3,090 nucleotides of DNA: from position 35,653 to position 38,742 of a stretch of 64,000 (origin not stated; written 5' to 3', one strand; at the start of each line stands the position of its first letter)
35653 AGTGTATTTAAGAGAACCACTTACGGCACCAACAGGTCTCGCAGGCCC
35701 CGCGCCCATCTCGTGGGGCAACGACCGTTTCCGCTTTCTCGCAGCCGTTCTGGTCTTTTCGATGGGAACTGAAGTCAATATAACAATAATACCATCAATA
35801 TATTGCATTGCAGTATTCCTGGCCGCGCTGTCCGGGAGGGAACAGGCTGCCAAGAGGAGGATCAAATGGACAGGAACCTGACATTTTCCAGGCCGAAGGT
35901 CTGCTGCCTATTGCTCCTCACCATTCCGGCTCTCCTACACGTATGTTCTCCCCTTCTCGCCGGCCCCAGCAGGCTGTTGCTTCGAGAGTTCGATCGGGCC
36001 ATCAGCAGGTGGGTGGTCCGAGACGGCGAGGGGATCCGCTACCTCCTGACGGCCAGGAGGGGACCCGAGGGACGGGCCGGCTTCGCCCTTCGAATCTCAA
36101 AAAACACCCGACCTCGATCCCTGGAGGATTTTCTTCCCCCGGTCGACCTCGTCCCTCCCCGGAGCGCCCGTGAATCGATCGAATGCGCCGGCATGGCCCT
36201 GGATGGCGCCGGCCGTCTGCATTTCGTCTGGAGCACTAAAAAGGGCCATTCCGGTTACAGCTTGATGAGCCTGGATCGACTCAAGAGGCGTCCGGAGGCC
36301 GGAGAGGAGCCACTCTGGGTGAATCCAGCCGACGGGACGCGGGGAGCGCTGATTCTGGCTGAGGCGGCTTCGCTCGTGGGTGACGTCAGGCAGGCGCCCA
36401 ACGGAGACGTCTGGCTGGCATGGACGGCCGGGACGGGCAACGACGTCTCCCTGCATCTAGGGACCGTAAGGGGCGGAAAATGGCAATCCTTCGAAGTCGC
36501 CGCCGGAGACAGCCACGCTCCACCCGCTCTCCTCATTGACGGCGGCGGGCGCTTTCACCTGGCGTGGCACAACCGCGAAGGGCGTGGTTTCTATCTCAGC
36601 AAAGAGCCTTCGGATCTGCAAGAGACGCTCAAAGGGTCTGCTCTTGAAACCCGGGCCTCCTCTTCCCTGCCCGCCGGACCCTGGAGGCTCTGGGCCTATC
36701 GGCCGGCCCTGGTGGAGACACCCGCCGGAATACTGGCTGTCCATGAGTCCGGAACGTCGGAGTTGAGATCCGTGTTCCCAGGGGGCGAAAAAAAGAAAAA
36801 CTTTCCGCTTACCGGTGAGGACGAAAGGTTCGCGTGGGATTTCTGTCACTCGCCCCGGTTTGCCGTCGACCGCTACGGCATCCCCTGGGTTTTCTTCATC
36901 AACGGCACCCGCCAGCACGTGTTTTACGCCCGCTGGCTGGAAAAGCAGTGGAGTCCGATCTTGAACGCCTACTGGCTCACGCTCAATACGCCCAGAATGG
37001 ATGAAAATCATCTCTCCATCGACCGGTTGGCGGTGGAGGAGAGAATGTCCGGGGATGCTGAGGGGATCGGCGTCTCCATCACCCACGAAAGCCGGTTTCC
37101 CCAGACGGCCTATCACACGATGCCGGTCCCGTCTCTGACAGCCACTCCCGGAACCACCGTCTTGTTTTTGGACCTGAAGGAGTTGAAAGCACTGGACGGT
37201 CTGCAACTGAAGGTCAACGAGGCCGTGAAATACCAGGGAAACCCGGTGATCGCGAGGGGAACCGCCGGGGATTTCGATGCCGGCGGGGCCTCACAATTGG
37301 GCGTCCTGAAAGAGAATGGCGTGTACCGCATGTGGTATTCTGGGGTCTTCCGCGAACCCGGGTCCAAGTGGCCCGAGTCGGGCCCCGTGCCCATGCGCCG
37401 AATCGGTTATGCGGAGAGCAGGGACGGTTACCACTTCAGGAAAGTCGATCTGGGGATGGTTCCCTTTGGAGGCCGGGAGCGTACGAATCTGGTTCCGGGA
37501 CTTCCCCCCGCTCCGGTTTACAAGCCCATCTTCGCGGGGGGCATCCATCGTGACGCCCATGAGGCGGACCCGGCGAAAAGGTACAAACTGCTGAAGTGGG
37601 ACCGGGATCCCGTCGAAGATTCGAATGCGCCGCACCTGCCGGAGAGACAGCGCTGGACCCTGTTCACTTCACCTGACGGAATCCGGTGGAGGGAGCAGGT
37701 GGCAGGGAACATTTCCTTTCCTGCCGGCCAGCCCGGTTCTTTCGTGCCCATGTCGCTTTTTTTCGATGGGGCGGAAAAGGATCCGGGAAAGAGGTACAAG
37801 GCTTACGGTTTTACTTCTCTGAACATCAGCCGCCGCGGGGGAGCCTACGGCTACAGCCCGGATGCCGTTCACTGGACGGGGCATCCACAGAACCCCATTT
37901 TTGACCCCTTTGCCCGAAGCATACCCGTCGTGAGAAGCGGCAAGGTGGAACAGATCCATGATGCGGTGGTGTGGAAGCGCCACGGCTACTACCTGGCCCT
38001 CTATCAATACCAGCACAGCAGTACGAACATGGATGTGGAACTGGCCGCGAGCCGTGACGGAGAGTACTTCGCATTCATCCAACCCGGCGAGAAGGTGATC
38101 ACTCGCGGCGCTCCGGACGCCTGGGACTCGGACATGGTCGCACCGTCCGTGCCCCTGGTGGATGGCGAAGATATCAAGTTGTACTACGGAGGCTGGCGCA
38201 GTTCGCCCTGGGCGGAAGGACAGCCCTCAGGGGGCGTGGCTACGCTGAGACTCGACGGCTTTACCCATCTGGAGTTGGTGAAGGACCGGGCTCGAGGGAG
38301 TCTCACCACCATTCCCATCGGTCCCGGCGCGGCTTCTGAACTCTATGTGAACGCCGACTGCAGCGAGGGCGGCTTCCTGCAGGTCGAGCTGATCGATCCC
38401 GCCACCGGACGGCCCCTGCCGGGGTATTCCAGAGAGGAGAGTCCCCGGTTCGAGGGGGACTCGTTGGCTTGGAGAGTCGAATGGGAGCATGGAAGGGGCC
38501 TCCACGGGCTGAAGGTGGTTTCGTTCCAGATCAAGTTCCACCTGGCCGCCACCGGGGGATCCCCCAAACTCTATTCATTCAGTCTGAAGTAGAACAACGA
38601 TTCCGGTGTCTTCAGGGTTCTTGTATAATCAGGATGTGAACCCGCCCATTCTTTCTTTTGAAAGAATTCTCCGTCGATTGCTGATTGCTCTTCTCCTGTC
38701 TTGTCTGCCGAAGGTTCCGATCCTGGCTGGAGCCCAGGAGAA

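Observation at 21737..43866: Four-member paralogous family of secreted Asp-box beta-propeller proteins, plus a fifth related 929-aa protein, with no obvious named family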

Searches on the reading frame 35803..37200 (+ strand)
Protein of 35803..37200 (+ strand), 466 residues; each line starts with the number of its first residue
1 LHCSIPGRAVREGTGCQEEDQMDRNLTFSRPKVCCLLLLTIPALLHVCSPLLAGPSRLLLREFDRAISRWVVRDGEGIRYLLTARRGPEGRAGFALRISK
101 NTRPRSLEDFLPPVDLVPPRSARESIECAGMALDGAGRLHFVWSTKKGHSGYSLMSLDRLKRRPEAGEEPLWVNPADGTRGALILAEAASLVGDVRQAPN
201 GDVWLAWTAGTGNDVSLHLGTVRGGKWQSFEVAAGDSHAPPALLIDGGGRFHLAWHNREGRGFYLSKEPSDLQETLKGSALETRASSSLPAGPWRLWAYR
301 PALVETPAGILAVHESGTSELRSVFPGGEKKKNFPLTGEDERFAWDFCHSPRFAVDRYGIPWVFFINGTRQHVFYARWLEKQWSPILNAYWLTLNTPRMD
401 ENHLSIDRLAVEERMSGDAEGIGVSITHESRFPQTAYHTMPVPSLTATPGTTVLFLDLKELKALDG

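Call 19: search_protein_families(library=pfam, proteins=[window:35803-37200:+], max_evalue=1)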
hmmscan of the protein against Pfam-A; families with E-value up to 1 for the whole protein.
window:35803-37200:+ (466 aa): 2 families
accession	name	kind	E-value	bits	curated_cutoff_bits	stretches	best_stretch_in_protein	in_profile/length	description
PF15892.11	BNR_4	-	0.0016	18.3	27.3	1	206-278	5-80/272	BNR repeat-containing family member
PF04296.18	YlxR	-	0.2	12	26.9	1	258-287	34-63/75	Protein of unknown function (DUF448)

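Call 49: search_solved_structures(query=window:35866-37200:+, max_evalue=1)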
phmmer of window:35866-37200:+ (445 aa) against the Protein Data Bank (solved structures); distinct sequences matched with E-value up to 1: 3.
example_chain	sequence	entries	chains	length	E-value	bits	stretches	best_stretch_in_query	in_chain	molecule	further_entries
7mcd_A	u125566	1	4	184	0.75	11.6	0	131-161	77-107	AI-designed TIM-barrel F15C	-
3wnp_A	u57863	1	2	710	0.97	11.2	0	86-211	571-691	Cycloisomaltooligosaccharide glucanotransferase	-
3wnl_A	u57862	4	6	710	0.97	11.2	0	86-211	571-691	Cycloisomaltooligosaccharide glucanotransferase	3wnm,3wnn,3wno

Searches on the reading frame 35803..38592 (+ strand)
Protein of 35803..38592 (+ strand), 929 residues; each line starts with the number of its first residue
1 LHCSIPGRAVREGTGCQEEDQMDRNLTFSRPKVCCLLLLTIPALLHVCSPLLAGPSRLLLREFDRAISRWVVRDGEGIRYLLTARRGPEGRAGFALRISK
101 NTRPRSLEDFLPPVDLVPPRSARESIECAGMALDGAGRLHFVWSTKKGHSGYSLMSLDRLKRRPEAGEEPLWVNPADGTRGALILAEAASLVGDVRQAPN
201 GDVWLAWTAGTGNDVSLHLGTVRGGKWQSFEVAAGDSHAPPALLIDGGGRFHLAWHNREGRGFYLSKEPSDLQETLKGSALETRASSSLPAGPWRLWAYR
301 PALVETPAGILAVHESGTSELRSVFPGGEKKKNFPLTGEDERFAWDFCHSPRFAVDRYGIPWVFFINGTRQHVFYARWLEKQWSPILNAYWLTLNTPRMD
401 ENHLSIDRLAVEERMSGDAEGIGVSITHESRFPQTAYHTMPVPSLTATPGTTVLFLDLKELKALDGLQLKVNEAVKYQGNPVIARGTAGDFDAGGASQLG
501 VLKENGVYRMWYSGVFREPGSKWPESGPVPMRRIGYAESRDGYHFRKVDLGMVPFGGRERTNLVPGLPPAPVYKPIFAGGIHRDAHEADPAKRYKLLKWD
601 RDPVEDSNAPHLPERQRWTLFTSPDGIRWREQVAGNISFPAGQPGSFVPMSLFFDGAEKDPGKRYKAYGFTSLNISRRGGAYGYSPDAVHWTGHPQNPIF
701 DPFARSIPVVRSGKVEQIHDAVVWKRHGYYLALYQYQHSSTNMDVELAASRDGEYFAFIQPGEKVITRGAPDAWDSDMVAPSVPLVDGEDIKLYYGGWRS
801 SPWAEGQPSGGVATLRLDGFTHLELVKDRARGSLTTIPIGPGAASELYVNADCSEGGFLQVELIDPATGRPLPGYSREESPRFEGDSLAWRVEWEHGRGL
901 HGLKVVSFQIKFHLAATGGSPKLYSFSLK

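Call 4: search_protein_families(library=pfam, proteins=[window:35803-38592:+], max_evalue=1)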
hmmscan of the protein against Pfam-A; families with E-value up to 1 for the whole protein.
window:35803-38592:+ (929 aa): 1 family
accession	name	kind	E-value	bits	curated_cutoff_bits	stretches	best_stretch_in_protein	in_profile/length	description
PF15892.11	BNR_4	-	0.0073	16.1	27.3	1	207-278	6-80/272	BNR repeat-containing family member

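Call 5: search_protein_families(library=ncbifam, proteins=[window:35803-38592:+], max_evalue=1)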
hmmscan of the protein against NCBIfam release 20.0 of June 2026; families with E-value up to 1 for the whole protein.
window:35803-38592:+ (929 aa): 0 families

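Call 52: find_homologous_proteins(query=window:35866-38592:+, max_evalue=0.00001)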
Query window:35866-38592:+ (908 aa): 47 proteins with E <= 0.00001 among 8000 candidates.
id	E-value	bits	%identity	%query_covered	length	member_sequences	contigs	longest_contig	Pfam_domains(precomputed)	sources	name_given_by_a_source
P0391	0.0e+0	1972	93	100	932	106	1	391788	-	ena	-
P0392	0.0e+0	1801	85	100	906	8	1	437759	-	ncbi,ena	-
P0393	1.0e-277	942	49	99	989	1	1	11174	-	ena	-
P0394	7.9e-276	936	50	98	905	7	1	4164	-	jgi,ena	jgi:hypothetical protein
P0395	9.7e-274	929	50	98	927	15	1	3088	-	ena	-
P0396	7.3e-273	926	50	98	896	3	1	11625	-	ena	-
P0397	7.6e-273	926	49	98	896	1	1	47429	-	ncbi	-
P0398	1.8e-272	925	49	100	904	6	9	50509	-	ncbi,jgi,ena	jgi:hypothetical protein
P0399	4.2e-270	917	49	96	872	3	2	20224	-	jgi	-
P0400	6.9e-270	916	49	98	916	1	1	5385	-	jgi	-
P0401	1.1e-269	916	48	98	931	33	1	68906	-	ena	-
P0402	1.6e-269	915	48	99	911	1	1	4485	-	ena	-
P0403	5.4e-269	913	48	97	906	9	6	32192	-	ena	-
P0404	1.1e-268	912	48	98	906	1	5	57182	-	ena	-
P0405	2.5e-267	908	48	98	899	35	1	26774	-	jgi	-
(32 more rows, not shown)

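Call 65: predict_structure(alignment_id=A5)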
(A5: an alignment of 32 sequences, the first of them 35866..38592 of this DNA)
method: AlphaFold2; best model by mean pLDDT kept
length: 908 residues; sequences in the alignment: 32
mean_pLDDT: 79.9   pTM: 0.83
mean pLDDT of the five models: 79.9, 79.0, 78.7, 77.6, 76.3
residues with pLDDT >= 90: 322; 70-90: 375; 50-70: 132; < 50: 79
segments of 3 or more residues with pLDDT < 50: 1-7, 27-34, 253-256, 264-274, 375-379, 582-590, 652-657, 669-694
pLDDT, mean of each block of 10 residues (from residue 1): 46 72 58 54 82 91 79 90 91 72 81 91 89 83 61 88 90 91 91 86 83 79 92 83 84 55 44 62 91 81 71 73 76 95 86 91 86 54 83 87 90 91 93 95 95 95 88 88 92 81 68 93 91 83 84 67 82 75 47 66 87 60 61 76 72 47 61 38 39 59 89 75 87 81 89 88 90 87 72 95 94 96 95 94 94 91 95 85 90 90 97
secondary structure, 60 per line:
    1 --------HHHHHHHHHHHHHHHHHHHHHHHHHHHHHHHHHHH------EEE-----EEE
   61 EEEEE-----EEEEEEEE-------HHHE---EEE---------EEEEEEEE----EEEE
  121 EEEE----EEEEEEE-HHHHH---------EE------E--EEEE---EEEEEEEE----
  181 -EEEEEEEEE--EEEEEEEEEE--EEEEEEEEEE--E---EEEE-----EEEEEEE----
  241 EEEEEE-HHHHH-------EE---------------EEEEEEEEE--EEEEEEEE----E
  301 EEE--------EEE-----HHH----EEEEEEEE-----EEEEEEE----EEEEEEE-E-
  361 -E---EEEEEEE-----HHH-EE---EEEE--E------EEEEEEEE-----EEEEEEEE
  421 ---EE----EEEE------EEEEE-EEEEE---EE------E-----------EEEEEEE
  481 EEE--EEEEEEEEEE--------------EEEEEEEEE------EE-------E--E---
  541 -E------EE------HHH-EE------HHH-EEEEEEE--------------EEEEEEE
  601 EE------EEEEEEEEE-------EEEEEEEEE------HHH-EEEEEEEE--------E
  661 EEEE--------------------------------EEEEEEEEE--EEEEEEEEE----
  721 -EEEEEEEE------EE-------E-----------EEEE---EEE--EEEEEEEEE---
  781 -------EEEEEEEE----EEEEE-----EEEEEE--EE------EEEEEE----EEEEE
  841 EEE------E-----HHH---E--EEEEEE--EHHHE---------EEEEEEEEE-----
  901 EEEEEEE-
elements in order (helices of 4 or more, strands of 3 or more residues): H9-43 E50-52 E58-65 E71-78 E93-95 E105-112 E117-124 E129-135 H137-141 E162-165 E169-176 E182-190 E193-202 E205-214 E221-224 E230-236 E241-246 H248-252 E277-285 E288-295 E300-303 E312-314 E327-334 E340-346 E351-357 E366-372 E387-390 E400-407 E413-420 E430-433 E440-444 E446-450 E474-483 E486-495 E510-518 E573-579 E594-602 E609-617 E625-633 E644-651 E660-664 E697-705 E708-716 E722-729 E757-760 E764-766 E769-777 E788-795 E800-804 E810-815 E826-831 E836-843 E865-870 E887-895 E901-907

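Call 67: find_encoding_contigs(protein=P0398, flank=8000, max_places=4)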
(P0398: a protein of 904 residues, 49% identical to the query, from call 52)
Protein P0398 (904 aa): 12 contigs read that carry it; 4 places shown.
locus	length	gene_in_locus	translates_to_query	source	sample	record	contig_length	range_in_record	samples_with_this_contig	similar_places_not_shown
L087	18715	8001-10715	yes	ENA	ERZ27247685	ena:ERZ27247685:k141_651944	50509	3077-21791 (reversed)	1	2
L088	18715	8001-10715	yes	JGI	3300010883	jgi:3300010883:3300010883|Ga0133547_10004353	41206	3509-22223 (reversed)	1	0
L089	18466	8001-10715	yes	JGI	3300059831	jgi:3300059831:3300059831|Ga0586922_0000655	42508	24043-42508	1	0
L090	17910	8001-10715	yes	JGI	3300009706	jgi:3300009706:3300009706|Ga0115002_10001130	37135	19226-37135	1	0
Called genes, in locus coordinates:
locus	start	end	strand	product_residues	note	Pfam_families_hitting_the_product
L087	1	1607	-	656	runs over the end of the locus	PF00920:ILVD_EDD_N, PF24877:ILV_EDD_C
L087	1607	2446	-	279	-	PF02585:PIG-L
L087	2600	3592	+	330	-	PF02445:NadA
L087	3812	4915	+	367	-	-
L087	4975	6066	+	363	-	PF01180:DHO_dh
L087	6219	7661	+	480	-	PF07394:DUF1501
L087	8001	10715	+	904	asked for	-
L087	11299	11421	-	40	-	-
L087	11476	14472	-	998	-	PF23500:DUF7133, PF13646:HEAT_2 (weak), PF00034:Cytochrom_C (faint), PF13442:Cytochrome_CBB3 (faint)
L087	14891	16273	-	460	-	PF07394:DUF1501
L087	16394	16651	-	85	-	-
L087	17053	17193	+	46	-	-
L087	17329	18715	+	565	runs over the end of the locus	PF13620:CarboxypepD_reg (faint)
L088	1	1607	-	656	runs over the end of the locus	PF00920:ILVD_EDD_N, PF24877:ILV_EDD_C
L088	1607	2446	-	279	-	PF02585:PIG-L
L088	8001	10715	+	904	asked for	-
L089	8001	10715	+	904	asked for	-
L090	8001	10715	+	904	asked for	-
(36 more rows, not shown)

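Call 83: search_solved_structures(query=A5, max_evalue=1, show_alignments=2)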
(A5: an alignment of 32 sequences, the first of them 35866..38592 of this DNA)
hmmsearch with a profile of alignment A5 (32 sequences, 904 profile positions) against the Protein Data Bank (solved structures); distinct sequences matched with E-value up to 1: 4.
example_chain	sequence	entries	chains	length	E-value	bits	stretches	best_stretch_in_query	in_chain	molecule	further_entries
4u6b_A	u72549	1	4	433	0.0053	17.9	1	693-786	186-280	Conserved hypothetical lipoprotein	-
4u6d_A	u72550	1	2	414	0.016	16.3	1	735-772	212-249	Conserved hypothetical periplasmic protein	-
9fj8_A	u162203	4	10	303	0.016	16.3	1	443-517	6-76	1,2-beta-oligomannan phosphorylase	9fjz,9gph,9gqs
7fip_A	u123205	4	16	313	0.13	13.2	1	445-516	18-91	Beta-1,2-mannobiose phosphorylase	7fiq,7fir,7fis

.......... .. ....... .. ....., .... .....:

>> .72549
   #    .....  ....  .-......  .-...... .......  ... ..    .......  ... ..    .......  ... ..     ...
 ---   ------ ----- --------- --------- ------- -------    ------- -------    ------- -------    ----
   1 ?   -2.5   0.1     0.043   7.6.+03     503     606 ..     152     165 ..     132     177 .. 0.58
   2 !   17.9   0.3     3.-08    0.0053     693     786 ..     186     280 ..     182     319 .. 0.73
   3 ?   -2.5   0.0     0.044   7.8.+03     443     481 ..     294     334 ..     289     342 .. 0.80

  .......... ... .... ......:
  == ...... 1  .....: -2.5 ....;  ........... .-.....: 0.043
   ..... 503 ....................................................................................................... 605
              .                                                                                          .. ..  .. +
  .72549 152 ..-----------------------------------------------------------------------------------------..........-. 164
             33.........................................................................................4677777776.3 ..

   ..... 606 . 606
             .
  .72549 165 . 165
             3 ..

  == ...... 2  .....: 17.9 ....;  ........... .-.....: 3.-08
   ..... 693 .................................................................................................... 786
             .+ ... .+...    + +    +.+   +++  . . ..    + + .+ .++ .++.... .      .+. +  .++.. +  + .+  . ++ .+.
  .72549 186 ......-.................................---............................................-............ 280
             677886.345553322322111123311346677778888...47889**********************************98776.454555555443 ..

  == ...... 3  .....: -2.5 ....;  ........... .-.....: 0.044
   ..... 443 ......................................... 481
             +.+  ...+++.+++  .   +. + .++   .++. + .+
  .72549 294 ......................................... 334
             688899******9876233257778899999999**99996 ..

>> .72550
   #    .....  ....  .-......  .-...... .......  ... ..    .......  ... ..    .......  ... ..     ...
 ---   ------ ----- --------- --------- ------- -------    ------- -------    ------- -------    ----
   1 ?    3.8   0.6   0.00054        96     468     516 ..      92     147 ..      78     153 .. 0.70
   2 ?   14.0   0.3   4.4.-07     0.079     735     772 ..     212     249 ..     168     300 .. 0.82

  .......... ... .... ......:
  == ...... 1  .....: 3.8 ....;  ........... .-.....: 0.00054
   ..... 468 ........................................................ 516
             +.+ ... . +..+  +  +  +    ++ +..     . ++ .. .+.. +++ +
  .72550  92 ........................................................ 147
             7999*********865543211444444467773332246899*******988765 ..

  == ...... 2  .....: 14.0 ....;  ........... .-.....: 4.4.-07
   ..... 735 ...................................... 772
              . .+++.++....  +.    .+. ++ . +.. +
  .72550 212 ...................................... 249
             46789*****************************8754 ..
